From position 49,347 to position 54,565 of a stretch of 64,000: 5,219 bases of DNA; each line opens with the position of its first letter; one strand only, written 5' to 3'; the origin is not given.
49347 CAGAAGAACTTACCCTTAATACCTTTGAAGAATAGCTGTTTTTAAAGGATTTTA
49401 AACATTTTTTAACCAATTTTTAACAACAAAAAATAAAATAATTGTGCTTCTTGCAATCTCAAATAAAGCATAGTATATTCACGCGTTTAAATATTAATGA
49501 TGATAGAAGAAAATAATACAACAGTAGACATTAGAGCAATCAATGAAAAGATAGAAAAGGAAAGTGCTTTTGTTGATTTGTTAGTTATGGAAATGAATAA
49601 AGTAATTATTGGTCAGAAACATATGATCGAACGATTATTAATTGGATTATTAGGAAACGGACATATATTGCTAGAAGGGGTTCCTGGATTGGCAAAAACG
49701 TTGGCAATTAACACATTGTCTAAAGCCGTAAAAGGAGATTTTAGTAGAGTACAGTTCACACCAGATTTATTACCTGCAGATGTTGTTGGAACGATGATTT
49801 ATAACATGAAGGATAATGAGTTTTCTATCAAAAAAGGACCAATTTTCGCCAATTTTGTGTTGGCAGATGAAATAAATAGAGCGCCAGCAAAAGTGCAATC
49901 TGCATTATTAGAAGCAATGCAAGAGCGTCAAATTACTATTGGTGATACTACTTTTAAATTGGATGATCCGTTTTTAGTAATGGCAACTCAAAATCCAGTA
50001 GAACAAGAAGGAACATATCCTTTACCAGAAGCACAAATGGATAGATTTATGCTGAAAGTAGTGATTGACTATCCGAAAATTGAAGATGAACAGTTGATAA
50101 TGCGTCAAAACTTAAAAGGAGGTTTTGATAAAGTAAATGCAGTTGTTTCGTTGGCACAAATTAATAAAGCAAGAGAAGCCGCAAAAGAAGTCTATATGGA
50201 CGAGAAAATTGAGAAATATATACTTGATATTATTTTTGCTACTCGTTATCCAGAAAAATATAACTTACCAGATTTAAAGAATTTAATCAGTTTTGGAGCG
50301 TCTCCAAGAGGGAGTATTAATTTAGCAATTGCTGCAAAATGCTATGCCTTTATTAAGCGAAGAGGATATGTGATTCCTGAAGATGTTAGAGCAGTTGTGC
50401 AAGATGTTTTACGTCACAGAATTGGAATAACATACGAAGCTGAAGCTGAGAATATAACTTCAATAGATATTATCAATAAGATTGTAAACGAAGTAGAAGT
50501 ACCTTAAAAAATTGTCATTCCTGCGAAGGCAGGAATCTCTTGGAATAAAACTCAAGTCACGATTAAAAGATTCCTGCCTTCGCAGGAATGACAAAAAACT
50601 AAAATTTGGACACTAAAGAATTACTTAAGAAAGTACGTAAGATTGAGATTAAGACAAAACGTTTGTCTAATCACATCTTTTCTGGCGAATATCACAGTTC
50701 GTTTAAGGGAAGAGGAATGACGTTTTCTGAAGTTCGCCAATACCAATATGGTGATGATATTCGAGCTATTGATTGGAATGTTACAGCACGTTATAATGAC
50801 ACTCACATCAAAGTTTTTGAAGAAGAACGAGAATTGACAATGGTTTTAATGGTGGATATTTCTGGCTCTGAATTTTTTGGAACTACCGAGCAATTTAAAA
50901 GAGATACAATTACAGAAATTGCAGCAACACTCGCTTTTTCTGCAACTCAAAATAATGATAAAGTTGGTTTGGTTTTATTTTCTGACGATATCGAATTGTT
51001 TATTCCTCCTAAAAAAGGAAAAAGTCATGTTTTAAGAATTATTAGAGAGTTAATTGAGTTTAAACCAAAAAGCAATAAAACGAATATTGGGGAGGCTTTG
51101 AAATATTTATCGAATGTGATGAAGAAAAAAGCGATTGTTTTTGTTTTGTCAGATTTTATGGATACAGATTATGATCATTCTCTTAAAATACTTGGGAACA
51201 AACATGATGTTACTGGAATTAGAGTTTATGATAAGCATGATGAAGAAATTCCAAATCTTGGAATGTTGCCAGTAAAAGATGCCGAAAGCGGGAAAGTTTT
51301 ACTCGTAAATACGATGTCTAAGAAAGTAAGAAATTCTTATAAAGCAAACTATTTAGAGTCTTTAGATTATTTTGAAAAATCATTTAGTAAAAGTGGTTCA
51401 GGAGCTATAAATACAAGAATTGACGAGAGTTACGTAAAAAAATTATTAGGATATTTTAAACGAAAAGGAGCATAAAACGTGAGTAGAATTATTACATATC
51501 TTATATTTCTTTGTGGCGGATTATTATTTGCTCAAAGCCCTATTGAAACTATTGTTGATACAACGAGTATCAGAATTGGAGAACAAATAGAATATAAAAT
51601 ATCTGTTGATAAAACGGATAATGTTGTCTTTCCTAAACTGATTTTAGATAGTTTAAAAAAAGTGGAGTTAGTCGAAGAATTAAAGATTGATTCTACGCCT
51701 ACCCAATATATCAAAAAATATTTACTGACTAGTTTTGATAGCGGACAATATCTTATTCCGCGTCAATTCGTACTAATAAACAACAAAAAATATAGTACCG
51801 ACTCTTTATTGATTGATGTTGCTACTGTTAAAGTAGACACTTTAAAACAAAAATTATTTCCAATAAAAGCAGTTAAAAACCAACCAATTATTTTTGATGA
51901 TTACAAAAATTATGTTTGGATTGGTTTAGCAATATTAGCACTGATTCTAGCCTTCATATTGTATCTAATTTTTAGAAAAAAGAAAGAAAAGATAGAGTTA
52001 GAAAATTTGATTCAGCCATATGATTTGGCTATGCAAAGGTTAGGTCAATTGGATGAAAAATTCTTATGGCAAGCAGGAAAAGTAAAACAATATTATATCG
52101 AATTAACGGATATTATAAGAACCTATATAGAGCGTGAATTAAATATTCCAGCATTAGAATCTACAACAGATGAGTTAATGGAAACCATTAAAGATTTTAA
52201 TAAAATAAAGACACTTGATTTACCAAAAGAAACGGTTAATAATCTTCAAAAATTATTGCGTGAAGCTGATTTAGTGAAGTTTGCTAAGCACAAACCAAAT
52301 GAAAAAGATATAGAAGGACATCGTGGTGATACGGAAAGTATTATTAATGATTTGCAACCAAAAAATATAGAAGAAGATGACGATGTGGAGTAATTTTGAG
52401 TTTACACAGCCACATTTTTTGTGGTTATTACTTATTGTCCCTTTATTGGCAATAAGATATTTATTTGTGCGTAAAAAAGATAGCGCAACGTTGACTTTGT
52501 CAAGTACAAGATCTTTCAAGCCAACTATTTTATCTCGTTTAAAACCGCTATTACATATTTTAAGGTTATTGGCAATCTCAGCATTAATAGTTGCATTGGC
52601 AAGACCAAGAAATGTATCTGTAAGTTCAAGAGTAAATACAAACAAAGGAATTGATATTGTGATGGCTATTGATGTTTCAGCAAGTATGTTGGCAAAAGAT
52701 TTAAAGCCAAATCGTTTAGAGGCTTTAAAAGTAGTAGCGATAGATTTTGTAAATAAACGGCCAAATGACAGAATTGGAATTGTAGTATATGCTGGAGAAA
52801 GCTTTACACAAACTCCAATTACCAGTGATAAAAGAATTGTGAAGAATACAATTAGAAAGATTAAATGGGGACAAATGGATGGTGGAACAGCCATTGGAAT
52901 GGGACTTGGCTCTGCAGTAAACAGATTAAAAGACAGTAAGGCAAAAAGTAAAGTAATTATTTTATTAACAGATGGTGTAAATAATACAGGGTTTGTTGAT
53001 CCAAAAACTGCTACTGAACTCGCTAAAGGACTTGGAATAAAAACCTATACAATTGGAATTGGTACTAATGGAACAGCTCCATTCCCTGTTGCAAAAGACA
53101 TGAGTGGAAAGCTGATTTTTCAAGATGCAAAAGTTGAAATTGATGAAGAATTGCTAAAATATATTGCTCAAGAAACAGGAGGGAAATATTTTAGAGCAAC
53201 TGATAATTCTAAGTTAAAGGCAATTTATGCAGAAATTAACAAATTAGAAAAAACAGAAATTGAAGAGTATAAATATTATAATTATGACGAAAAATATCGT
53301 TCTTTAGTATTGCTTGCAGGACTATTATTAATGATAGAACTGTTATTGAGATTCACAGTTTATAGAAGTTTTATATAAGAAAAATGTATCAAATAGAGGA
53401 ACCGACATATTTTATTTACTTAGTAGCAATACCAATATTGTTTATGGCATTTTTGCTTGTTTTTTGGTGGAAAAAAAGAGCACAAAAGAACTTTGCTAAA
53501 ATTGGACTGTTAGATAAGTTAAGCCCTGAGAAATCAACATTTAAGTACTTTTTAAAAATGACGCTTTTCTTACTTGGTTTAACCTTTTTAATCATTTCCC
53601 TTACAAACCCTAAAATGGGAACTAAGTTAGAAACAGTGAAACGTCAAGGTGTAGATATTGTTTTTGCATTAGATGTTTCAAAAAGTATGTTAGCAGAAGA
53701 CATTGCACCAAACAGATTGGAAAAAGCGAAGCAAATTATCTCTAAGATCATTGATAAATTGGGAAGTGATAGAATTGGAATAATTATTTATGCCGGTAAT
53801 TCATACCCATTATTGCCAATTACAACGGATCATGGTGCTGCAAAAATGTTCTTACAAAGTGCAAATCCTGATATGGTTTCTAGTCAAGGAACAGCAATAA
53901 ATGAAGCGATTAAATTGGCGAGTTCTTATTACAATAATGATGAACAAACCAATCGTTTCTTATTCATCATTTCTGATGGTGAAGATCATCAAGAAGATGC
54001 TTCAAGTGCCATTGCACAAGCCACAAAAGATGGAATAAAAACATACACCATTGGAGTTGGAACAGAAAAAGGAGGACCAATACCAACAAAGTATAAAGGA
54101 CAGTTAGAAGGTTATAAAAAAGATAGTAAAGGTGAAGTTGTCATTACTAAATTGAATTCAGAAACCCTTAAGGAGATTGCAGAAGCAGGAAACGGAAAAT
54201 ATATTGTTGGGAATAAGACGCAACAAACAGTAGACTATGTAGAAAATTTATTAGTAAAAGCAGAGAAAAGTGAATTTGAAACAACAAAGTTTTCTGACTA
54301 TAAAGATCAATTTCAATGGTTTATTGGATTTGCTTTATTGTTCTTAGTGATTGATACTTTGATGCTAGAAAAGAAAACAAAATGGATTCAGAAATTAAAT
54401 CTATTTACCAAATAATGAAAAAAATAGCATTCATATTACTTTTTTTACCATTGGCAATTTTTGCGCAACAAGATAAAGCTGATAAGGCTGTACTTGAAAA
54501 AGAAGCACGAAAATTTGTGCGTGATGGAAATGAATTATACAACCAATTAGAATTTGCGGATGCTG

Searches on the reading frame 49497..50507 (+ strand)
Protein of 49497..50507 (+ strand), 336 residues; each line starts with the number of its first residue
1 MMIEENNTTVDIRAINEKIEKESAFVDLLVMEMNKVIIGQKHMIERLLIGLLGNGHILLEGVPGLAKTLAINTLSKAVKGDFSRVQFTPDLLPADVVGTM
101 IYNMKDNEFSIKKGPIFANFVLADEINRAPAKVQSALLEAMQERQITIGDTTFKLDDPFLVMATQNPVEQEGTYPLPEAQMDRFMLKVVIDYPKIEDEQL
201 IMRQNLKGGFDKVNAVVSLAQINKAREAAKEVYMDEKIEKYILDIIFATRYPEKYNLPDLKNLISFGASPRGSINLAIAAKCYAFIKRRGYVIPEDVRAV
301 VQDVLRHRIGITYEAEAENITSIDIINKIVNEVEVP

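Call 4: search_protein_families(library=pfam, proteins=[window:49497-50507:+])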
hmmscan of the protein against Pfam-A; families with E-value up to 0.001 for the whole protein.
window:49497-50507:+ (336 aa): 5 families
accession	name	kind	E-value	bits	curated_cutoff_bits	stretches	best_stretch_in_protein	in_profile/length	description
PF07726.17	AAA_3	-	4.3e-66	221.2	27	1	56-186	1-131/131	ATPase family associated with various cellular activities (AAA)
PF17863.7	AAA_lid_2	-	2.9e-19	69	22.7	1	263-329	8-74/74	AAA lid domain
PF20030.5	bpMoxR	-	2.2e-15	56.7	27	1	30-210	7-182/205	MoxR domain in the MoxR-vWA-beta-propeller ternary systems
PF07728.20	AAA_5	-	4.6e-14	53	22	1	56-184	1-139/139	AAA domain (dynein-related subfamily)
PF00493.29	MCM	-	0.0004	20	23.3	1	50-168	53-174/224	MCM P-loop domain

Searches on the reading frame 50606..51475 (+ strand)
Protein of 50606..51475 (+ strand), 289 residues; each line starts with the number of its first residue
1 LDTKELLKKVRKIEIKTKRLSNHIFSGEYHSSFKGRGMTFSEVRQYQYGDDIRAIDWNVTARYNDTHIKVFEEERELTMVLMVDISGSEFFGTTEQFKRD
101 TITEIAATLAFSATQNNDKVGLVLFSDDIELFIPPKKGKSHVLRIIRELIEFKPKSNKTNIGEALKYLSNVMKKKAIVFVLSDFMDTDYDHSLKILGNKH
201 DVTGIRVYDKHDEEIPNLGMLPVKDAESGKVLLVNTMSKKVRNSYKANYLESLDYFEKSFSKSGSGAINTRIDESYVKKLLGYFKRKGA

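Call 90: search_protein_families(library=pfam, proteins=[window:50606-51475:+], max_evalue=0.001)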
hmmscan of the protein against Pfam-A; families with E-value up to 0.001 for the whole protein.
window:50606-51475:+ (289 aa): 4 families
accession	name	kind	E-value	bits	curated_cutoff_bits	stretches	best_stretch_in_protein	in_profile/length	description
PF01882.25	DUF58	-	3.1e-82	275.4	23.4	1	42-250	1-211/216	Protein of unknown function DUF58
PF13519.12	VWA_2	-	4.3e-19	69.5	27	1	79-184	1-106/107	von Willebrand factor type A domain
PF00092.34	VWA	-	6.8e-07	30.1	23.8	1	80-175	3-95/174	von Willebrand factor type A domain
PF05762.20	VWA_CoxE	-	2.4e-05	24.3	26.4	1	53-193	25-168/222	VWA domain containing CoxE-like protein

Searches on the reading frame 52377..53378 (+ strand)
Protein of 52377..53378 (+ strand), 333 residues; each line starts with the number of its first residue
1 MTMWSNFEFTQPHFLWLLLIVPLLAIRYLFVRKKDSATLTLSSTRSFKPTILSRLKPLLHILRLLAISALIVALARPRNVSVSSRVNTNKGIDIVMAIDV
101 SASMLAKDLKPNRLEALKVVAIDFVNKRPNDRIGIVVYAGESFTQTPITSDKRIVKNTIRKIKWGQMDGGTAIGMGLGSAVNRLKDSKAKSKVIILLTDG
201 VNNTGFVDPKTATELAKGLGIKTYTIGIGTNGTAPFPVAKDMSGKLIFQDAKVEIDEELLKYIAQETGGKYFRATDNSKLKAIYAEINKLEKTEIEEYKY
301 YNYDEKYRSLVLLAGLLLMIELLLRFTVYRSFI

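Call 90: search_protein_families(library=pfam, proteins=[window:52377-53378:+], max_evalue=0.001)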
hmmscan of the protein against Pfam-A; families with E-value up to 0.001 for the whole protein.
window:52377-53378:+ (333 aa): 6 families
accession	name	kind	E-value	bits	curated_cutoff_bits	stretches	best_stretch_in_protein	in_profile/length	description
PF00092.34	VWA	-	3.1e-23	83.3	23.8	1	93-285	1-173/174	von Willebrand factor type A domain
PF13519.12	VWA_2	-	7.8e-21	75.2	27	1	94-200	1-106/107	von Willebrand factor type A domain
PF07584.16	BatA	-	6.4e-11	43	25.9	1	3-77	1-77/77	Aerotolerance regulator N-terminal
PF01882.25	DUF58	-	1.5e-07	31.2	23.4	1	86-203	30-146/216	Protein of unknown function DUF58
PF04056.20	Ssl1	-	0.00023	21.5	27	0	98-197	2-108/193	Ssl1-like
PF06707.17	DUF1194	-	0.00027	20.6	27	0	151-230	76-156/206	Protein of unknown function (DUF1194)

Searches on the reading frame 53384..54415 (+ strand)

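Call 90: search_protein_families(library=pfam, proteins=[window:53384-54415:+], max_evalue=0.001)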
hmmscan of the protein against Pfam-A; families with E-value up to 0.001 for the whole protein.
window:53384-54415:+ (343 aa): 3 families
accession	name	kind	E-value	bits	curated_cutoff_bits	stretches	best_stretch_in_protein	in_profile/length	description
PF00092.34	VWA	-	1.3e-20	74.7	23.8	1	91-234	1-140/174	von Willebrand factor type A domain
PF13519.12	VWA_2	-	8.8e-20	71.8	27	1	92-200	1-107/107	von Willebrand factor type A domain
PF07584.16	BatA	-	0.00027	21.7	25.9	1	5-71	5-72/77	Aerotolerance regulator N-terminal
